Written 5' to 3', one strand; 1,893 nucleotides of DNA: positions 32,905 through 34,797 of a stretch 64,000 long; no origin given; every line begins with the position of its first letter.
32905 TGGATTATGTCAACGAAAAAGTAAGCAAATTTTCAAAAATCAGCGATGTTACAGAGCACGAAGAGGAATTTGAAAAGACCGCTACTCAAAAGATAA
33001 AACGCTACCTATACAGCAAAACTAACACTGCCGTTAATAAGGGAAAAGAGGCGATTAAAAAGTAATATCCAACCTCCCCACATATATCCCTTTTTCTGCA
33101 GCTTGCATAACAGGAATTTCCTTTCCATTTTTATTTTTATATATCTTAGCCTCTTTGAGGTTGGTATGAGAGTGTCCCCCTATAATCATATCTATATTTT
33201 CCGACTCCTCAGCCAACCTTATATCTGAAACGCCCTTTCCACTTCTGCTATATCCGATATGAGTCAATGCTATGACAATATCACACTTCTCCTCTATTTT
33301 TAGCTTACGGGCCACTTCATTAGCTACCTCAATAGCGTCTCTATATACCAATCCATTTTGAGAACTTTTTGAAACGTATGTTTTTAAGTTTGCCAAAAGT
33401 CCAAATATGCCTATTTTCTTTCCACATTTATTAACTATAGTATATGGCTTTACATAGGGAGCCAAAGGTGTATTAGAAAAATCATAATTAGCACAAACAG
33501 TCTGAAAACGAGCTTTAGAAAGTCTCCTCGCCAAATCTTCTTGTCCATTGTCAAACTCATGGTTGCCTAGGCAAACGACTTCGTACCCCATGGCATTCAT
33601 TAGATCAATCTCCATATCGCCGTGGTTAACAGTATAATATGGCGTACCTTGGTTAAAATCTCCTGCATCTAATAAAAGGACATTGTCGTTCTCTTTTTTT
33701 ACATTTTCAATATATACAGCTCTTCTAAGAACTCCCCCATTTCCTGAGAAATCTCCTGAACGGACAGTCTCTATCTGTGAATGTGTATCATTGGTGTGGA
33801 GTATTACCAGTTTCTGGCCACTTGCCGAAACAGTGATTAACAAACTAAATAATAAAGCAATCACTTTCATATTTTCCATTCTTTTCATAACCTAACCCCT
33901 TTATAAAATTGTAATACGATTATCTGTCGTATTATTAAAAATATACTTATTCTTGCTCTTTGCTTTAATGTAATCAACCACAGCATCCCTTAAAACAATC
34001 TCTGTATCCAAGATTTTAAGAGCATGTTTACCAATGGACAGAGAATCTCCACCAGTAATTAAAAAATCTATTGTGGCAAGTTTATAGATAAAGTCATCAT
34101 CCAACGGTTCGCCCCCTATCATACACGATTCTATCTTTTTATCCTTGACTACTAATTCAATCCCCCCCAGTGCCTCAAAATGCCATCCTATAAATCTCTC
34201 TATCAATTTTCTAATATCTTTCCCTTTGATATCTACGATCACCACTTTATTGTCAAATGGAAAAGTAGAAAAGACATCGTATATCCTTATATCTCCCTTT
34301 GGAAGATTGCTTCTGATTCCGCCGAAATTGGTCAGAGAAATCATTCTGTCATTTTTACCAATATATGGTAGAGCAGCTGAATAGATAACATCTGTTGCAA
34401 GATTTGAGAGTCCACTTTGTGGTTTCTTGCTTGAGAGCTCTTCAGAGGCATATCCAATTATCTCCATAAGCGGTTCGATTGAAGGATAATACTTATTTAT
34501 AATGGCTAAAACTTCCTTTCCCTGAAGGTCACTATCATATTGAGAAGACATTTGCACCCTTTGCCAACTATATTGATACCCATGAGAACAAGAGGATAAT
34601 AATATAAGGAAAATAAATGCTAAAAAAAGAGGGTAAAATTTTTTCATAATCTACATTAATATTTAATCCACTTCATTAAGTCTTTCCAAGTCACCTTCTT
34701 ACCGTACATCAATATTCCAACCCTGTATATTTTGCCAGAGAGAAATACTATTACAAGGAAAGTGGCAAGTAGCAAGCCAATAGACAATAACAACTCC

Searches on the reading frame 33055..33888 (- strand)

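Call 72: search_protein_families(library=pfam, proteins=[window:33055-33888:-], max_evalue=0.00001)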
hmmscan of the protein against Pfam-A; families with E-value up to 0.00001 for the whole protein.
window:33055-33888:- (277 aa): 1 family
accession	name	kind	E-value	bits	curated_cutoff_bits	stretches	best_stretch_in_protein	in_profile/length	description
PF00149.33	Metallophos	-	3.7e-15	57.3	21.5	1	28-242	2-190/191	Calcineurin-like phosphoesterase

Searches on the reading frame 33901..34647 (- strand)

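Call 72: search_protein_families(library=pfam, proteins=[window:33901-34647:-], max_evalue=0.00001)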
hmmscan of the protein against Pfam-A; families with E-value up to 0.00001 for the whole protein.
window:33901-34647:- (248 aa): 1 family
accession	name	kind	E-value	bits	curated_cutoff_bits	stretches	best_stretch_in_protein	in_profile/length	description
PF02872.23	5_nucleotid_C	-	6.9e-22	78.7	23.6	1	66-203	4-153/158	5'-nucleotidase, C-terminal domain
